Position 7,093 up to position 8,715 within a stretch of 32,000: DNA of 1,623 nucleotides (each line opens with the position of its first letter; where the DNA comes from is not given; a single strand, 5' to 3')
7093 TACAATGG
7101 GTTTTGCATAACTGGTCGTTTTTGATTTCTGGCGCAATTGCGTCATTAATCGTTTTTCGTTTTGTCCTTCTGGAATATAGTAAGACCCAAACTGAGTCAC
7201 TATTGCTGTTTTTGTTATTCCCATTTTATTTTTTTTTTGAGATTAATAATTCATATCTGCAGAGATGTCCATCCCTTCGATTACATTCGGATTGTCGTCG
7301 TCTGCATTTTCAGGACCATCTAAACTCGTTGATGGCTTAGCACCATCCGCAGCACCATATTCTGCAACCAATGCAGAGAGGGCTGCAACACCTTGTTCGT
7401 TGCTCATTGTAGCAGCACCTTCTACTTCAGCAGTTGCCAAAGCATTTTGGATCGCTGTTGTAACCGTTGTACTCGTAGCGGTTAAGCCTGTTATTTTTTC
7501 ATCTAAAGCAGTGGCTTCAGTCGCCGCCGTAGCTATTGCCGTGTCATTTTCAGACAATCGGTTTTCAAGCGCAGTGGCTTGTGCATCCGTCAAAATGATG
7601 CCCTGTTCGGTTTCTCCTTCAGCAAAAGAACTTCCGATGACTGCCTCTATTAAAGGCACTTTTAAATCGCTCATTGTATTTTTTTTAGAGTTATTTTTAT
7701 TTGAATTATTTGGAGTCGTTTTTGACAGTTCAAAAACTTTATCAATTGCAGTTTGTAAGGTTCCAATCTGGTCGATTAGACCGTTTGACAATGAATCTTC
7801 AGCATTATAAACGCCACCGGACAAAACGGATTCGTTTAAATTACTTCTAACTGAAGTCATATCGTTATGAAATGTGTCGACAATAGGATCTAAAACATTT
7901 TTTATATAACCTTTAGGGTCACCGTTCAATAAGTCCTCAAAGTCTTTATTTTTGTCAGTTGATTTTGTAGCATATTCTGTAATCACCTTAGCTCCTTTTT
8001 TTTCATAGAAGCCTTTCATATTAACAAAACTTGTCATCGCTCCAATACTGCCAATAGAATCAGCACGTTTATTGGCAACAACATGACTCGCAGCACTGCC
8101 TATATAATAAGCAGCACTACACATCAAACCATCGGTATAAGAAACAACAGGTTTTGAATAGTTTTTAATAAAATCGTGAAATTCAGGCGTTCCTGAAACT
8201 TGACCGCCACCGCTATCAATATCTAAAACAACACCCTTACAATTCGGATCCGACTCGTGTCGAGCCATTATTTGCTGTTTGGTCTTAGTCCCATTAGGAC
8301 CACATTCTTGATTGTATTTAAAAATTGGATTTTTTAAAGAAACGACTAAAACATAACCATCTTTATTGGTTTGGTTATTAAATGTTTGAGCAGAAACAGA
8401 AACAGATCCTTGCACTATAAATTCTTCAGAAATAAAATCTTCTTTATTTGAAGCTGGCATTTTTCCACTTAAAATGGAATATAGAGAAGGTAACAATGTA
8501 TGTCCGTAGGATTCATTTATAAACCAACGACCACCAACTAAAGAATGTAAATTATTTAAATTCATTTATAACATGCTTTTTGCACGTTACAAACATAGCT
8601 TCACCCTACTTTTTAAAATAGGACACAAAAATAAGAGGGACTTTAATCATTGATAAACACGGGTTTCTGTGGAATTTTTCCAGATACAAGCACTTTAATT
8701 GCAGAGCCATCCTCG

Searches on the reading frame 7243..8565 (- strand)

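Call 25: search_protein_families(library=pfam, proteins=[window:7243-8565:-], max_evalue=0.001)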
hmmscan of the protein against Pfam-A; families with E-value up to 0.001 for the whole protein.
window:7243-8565:- (440 aa): 3 families
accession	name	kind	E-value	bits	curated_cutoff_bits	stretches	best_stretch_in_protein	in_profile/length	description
PF01343.23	Peptidase_S49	-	5e-19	69.2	24.9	1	136-281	5-151/154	Peptidase family S49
PF00574.28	CLP_protease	-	3.7e-05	24.1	20.2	1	98-161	36-98/182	Clp protease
PF25145.1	NfeD1b_N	-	0.00027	21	40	0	107-174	29-95/189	NfeD1b, N-terminal domain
